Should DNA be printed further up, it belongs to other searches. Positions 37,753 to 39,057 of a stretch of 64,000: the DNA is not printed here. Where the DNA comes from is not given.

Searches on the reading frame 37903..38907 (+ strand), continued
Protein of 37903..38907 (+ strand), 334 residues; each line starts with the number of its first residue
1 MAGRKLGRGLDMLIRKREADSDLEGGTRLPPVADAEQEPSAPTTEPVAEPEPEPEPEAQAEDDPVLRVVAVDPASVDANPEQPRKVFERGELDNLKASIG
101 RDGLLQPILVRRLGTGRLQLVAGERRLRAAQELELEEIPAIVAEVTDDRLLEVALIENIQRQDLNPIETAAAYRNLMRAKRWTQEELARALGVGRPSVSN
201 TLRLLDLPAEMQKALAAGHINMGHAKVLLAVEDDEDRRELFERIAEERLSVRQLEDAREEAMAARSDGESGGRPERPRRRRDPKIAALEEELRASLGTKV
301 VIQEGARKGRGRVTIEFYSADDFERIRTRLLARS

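Call 53: find_encoding_contigs(protein=P0070, flank=6000, max_places=1)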
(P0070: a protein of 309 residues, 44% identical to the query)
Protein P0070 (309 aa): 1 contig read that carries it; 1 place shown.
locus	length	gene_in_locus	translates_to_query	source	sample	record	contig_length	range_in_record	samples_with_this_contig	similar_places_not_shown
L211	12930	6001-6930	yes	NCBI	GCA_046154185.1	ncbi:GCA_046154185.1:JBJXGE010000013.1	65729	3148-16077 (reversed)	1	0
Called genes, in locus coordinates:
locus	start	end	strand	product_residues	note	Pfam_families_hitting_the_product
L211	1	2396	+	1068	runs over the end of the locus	-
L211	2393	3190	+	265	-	PF13432:TPR_16 (weak), PF14559:TPR_19 (weak), PF13428:TPR_14 (weak), PF13432:TPR_16, PF14559:TPR_19, PF13432:TPR_16 (weak), PF14559:TPR_19 (weak), PF13431:TPR_17 (weak), +15 more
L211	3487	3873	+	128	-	-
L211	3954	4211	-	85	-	PF02416:TatA_B_E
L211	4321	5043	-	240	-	PF00149:Metallophos, PF12850:Metallophos_2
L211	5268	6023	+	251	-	PF00142:Fer4_NifH (faint), PF01656:CbiA, PF02374:ArsA_ATPase (weak), PF06564:CBP_BcsQ (faint), PF09140:MipZ, PF10609:ParA (weak), PF13614:AAA_31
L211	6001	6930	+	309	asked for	PF02195:ParB_N, PF17762:HTH_ParB, PF23552:ParB_C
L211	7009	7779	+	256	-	-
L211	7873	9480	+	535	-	PF02321:OEP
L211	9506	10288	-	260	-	PF00072:Response_reg, PF04397:LytTR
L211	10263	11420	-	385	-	PF06580:His_kinase, PF02518:HATPase_c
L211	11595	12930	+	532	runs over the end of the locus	PF02538:Hydantoinase_B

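Call 57: search_protein_families(library=pfam, proteins=[L173:4171-4968:+, L173:4965-5993:+], max_evalue=0.00001)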
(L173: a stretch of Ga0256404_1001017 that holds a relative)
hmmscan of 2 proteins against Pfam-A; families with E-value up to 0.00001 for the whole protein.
L173:4171-4968:+ (265 aa): 7 families
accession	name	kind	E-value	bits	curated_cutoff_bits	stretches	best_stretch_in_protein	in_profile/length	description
PF13614.12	AAA_31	-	1.6e-67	227.3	27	1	3-178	2-177/177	AAA domain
PF01656.29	CbiA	-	1.7e-30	105.9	25.4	1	5-229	1-125/125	CobQ/CobB/MinD/ParA nucleotide binding domain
PF09140.17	MipZ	-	8.9e-14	51.9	20.7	1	4-160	2-141/262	ATPase MipZ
PF00142.24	Fer4_NifH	-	5.4e-13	49.5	25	1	10-62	7-61/271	4Fe-4S iron sulfur cluster binding proteins, NifH/frxC family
PF10609.15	ParA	-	6.7e-13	49.1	27.1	1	3-249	4-245/246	NUBPL iron-transfer P-loop NTPase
PF06564.18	CBP_BcsQ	-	6.2e-10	39.4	21.3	1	3-247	2-231/234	Cellulose biosynthesis protein BcsQ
PF02374.21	ArsA_ATPase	-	4.8e-07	29.7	24.3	1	10-128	8-134/305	Anion-transporting ATPase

L173:4965-5993:+ (342 aa): 3 families
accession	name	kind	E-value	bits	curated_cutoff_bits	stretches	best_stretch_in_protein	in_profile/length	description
PF17762.8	HTH_ParB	-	1.6e-38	131.4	22.6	1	175-273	1-99/102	ParB HTH domain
PF02195.25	ParB_N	-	1.1e-33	115.6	26.3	1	81-173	2-95/95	ParB N-terminal domain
PF23552.2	ParB_C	-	1.2e-06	28.3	23.8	1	294-338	8-49/50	ParB dimerisation domain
